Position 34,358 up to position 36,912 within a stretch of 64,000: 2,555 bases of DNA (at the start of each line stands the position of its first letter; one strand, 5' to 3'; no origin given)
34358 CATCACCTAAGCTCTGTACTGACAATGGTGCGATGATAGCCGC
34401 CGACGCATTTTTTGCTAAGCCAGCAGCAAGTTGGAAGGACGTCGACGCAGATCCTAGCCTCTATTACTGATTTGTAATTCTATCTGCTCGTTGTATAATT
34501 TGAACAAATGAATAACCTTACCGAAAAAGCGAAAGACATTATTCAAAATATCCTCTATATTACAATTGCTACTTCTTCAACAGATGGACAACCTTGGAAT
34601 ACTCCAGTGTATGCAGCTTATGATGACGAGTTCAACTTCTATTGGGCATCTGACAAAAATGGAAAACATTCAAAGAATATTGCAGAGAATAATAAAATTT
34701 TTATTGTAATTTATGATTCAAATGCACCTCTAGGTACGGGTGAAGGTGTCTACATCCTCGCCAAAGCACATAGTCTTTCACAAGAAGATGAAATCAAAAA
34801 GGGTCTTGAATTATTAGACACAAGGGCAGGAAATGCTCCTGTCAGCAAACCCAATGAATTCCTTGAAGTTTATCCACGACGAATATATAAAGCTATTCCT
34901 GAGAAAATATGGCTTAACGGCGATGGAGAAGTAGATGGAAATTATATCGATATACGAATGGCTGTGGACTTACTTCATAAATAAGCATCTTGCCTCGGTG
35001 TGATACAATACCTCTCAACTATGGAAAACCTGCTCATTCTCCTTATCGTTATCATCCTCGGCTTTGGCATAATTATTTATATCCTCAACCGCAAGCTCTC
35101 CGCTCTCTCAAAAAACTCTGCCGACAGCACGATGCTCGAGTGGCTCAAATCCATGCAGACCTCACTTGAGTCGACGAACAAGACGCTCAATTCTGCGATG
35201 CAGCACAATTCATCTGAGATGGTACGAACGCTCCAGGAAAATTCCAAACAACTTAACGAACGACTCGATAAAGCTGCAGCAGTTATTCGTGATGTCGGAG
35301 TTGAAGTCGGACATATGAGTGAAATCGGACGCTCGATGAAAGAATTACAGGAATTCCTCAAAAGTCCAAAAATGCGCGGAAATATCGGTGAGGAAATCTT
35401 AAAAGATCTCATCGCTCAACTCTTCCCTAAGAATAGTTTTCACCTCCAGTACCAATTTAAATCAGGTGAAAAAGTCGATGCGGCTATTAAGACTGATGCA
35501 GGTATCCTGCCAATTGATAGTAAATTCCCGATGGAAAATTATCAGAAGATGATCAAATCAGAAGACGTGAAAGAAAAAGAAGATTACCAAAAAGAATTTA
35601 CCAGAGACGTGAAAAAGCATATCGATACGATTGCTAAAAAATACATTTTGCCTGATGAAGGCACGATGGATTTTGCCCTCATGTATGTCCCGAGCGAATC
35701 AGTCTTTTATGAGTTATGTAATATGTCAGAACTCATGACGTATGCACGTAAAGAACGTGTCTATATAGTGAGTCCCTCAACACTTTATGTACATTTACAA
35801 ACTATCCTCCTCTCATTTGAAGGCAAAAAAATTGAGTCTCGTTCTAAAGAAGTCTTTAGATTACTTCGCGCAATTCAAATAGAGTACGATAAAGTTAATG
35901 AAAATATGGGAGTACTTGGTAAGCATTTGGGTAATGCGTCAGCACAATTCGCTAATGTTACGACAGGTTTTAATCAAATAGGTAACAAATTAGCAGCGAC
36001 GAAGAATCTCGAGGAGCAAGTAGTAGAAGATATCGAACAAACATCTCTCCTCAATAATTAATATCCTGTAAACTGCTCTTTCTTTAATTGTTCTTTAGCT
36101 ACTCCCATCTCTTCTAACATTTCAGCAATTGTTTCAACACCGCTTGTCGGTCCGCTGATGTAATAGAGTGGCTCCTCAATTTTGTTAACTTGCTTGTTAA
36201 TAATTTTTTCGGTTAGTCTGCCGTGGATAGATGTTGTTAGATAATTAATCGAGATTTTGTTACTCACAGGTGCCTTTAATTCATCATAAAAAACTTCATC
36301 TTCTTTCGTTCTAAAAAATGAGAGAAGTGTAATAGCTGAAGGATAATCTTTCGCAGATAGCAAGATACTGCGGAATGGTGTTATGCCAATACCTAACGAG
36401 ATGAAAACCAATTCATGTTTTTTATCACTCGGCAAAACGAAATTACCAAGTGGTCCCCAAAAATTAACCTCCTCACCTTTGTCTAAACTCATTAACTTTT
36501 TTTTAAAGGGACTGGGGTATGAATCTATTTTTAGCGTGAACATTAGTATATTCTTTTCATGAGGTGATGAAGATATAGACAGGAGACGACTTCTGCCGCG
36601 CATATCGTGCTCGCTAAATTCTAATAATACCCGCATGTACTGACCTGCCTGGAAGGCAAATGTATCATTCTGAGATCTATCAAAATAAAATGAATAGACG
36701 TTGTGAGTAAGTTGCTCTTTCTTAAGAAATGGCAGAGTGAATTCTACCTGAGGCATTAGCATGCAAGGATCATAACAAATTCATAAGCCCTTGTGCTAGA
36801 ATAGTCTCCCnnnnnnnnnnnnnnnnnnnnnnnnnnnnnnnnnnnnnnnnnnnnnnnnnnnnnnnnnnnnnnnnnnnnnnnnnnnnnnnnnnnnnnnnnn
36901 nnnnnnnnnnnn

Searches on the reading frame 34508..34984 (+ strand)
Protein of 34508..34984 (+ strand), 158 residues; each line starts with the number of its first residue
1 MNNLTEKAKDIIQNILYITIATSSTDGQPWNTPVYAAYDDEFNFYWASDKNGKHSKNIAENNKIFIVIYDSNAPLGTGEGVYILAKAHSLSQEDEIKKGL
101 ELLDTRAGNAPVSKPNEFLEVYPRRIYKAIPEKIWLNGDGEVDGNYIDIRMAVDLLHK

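Call 9: search_protein_families(library=pfam, proteins=[window:34508-34984:+], max_evalue=0.001)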
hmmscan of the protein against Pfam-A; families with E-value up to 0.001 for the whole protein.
window:34508-34984:+ (158 aa): 1 family
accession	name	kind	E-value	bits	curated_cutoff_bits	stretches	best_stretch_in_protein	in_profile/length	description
PF01243.27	PNPOx_N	-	9.8e-13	49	28.1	1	4-127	1-117/120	Pyridoxamine 5'-phosphate oxidase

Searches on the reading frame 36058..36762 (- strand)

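Call 9: search_protein_families(library=pfam, proteins=[window:36058-36762:-], max_evalue=0.001)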
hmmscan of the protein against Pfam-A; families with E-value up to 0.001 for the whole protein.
window:36058-36762:- (234 aa): 1 family
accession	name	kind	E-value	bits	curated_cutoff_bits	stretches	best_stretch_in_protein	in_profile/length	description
PF00970.30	FAD_binding_6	-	1.1e-05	26.1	21.1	1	12-108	4-97/99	Oxidoreductase FAD-binding domain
